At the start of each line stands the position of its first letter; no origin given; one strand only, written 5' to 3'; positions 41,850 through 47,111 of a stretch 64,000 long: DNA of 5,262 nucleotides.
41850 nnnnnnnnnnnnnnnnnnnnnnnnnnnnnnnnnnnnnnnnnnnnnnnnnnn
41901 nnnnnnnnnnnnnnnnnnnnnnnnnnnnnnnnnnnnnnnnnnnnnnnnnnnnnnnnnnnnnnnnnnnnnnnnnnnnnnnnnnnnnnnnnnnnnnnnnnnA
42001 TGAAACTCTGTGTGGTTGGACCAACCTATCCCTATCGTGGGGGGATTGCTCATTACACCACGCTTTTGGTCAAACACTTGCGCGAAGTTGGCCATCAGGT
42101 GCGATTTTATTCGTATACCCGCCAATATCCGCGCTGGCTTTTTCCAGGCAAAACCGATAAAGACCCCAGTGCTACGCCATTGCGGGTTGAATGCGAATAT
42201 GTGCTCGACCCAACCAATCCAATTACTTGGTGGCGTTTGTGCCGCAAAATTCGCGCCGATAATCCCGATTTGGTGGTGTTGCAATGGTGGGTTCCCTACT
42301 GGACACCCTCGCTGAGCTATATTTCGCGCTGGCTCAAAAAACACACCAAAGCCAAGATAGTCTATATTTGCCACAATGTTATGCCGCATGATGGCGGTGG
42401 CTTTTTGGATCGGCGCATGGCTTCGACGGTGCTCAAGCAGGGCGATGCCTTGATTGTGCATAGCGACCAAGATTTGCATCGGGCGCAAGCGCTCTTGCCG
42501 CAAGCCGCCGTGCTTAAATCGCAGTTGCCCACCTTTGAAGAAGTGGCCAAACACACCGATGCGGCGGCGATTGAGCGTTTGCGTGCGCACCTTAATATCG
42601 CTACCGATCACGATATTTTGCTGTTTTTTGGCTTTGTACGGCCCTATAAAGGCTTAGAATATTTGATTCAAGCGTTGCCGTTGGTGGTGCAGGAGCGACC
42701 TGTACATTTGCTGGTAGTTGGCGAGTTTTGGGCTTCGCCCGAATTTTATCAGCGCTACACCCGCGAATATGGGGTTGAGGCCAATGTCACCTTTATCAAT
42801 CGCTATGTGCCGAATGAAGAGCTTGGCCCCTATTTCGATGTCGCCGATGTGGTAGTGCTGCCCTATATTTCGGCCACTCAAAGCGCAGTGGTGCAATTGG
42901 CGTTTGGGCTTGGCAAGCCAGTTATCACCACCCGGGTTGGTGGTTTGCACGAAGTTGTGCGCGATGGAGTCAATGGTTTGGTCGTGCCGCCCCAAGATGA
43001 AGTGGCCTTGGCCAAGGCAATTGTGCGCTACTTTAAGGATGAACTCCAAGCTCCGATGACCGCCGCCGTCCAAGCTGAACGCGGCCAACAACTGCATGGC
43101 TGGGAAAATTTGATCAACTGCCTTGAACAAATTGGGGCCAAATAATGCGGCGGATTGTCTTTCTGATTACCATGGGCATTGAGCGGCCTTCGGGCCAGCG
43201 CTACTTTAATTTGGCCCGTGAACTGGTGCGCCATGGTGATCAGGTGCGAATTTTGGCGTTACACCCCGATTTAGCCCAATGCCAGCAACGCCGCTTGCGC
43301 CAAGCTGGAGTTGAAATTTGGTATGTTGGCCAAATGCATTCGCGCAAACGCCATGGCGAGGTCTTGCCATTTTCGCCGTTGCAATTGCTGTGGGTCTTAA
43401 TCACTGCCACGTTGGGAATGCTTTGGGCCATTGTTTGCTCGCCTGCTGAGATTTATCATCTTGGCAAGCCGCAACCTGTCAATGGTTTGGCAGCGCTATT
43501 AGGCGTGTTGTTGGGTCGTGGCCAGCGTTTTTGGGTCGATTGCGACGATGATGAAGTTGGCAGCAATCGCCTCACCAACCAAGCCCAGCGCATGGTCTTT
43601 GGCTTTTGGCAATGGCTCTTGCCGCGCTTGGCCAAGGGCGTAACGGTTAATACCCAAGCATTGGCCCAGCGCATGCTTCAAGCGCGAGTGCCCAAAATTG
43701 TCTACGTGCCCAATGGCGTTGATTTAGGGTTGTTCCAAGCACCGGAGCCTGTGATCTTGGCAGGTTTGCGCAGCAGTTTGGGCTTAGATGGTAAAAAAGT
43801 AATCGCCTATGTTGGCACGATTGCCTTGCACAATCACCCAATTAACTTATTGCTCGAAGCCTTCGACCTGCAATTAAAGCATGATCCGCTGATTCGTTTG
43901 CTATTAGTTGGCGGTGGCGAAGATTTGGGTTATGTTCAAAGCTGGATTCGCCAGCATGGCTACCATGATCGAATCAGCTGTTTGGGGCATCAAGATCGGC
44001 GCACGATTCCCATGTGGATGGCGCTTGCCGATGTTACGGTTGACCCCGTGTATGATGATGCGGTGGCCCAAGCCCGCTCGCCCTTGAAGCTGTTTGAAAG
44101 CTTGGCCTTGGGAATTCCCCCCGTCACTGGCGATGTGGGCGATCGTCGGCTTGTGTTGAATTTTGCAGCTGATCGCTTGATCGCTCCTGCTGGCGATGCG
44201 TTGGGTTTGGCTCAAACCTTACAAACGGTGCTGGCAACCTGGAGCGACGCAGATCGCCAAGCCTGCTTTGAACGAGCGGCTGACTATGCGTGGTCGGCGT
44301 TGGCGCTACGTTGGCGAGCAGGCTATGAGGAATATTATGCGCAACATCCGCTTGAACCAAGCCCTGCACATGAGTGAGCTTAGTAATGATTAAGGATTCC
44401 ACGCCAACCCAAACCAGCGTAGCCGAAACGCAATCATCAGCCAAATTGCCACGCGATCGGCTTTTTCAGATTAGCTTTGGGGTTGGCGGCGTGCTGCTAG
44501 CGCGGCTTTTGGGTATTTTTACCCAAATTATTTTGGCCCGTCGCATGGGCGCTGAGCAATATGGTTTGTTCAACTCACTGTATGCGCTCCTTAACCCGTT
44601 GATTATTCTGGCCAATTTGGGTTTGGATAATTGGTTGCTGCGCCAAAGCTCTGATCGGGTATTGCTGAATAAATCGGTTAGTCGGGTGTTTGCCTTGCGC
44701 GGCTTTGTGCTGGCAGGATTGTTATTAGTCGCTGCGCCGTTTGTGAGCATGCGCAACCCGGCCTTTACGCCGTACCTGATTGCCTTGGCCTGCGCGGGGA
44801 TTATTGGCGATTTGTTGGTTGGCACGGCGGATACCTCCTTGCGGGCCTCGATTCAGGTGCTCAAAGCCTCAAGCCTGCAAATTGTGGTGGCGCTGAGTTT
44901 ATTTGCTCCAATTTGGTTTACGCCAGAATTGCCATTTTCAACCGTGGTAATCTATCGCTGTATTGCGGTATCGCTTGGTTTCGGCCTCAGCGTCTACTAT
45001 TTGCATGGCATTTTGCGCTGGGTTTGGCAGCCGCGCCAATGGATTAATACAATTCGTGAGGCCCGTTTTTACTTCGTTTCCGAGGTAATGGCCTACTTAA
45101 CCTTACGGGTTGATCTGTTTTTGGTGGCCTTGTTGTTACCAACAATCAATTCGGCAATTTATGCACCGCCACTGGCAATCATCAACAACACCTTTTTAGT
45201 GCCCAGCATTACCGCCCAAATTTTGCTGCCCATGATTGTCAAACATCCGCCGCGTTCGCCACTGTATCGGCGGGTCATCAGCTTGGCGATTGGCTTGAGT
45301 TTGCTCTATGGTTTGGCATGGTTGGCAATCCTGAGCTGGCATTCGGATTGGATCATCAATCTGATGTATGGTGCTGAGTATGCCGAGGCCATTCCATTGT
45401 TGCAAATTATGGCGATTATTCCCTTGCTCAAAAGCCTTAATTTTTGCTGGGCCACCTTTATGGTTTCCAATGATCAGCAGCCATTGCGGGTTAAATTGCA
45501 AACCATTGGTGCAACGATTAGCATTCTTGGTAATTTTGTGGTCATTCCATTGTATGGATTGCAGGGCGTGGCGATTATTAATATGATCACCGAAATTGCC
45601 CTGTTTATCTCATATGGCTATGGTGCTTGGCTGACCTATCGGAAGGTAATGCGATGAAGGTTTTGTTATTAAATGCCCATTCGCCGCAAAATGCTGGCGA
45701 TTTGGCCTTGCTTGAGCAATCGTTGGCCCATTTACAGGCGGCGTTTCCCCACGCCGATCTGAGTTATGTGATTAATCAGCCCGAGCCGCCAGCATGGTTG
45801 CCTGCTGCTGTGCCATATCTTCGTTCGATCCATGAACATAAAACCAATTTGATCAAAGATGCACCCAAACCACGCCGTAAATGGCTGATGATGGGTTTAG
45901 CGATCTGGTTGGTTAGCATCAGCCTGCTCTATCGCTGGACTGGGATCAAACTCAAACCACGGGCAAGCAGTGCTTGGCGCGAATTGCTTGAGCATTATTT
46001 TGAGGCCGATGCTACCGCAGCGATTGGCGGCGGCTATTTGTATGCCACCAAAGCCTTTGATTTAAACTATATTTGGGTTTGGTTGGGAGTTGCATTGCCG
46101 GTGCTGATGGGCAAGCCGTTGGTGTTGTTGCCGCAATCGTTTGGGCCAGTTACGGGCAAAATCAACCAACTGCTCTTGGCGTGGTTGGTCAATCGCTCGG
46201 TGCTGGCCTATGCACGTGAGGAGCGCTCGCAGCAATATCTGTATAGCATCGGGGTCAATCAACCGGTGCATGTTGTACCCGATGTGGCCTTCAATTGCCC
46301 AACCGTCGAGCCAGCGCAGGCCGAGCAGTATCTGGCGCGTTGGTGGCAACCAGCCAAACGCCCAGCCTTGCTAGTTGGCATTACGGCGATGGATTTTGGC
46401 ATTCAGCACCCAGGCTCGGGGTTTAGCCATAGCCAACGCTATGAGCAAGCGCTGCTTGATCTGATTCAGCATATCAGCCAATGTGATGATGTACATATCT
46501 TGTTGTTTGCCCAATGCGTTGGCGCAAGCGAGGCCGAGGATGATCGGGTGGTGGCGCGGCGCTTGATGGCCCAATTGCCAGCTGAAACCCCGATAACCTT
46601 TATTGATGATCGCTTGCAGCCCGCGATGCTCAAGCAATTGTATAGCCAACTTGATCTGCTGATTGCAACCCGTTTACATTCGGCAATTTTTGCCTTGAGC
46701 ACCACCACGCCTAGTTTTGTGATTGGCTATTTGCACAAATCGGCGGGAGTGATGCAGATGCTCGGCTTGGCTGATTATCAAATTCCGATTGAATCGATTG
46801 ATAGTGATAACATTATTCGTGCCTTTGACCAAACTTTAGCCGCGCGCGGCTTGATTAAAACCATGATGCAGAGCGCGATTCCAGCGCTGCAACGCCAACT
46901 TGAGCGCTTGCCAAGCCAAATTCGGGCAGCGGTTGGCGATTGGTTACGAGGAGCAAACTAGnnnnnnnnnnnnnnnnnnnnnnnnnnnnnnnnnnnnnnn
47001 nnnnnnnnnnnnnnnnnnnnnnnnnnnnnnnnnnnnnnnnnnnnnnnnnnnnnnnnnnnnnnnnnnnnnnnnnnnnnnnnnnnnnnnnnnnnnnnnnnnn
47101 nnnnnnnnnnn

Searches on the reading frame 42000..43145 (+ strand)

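Call 32: search_protein_families(library=pfam, proteins=[window:42000-43145:+], max_evalue=0.001)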
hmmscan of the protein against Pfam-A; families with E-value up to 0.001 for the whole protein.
window:42000-43145:+ (381 aa): 4 families
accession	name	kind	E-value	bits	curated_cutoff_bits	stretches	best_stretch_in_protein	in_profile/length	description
PF13692.12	Glyco_trans_1_4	-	7.4e-30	104.5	27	1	206-347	3-142/142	Glycosyl transferases group 1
PF00534.26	Glycos_transf_1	-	1.6e-25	90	26.4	1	192-348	3-159/172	Glycosyl transferases group 1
PF13579.12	Glyco_trans_4_4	-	6.2e-12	46.6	29.7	1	14-166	1-146/158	Glycosyl transferase 4-like domain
PF13439.12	Glyco_transf_4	-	5e-10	40.1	28.5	1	14-158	2-144/170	Glycosyltransferase Family 4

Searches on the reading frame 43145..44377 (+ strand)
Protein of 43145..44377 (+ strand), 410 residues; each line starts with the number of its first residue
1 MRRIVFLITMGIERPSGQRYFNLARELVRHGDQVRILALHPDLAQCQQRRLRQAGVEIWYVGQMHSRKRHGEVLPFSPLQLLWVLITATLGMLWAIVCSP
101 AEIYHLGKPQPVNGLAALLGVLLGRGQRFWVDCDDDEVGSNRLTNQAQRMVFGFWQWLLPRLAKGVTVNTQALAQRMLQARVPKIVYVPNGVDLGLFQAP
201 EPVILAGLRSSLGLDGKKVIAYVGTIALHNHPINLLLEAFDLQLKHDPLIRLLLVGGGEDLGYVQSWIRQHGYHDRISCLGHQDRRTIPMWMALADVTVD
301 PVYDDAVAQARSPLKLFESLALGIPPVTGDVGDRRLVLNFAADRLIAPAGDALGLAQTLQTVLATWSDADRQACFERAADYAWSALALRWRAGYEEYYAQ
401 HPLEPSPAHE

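Call 32: search_protein_families(library=pfam, proteins=[window:43145-44377:+], max_evalue=0.001)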
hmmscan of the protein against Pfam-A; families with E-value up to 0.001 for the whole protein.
window:43145-44377:+ (410 aa): 4 families
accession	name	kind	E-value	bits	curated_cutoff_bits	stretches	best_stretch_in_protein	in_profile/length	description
PF13692.12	Glyco_trans_1_4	-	6.3e-16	59.4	27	1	218-364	2-141/142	Glycosyl transferases group 1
PF00534.26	Glycos_transf_1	-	1e-14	54.8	26.4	1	213-369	10-160/172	Glycosyl transferases group 1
PF13579.12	Glyco_trans_4_4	-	2.4e-09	38.2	29.7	1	21-191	8-158/158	Glycosyl transferase 4-like domain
PF13439.12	Glyco_transf_4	-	2.9e-08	34.4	28.5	1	21-194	9-168/170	Glycosyltransferase Family 4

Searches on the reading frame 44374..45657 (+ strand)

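Call 32: search_protein_families(library=pfam, proteins=[window:44374-45657:+], max_evalue=0.001)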
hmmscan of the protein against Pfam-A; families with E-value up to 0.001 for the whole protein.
window:44374-45657:+ (427 aa): 2 families
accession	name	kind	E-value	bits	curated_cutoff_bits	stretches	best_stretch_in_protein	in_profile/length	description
PF01943.22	Polysacc_synt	-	5.2e-07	29.8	28.2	1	39-288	11-270/274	Polysaccharide biosynthesis protein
PF13440.11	Polysacc_synt_3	-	6.6e-05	22.7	23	1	53-341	1-293/293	Polysaccharide biosynthesis protein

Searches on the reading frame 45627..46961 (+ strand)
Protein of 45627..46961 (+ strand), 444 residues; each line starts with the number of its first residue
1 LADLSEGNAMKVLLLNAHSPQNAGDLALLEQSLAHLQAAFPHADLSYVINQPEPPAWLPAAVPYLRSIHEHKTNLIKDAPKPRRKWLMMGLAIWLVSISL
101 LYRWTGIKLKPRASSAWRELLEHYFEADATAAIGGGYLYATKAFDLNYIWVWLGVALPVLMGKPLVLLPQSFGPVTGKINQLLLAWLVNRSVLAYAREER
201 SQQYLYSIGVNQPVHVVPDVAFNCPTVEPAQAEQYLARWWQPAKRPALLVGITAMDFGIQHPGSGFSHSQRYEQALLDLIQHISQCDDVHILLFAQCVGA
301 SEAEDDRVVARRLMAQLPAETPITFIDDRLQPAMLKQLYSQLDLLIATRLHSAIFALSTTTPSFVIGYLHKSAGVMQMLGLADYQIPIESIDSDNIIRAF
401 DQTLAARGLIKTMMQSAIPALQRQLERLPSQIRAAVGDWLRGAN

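Call 32: search_protein_families(library=pfam, proteins=[window:45627-46961:+], max_evalue=0.001)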
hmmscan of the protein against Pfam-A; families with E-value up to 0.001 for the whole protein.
window:45627-46961:+ (444 aa): 1 family
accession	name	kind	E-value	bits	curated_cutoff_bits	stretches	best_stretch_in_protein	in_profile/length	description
PF04230.19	PS_pyruv_trans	-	2.6e-39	136.2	25.3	1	22-368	1-278/280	Polysaccharide pyruvyl transferase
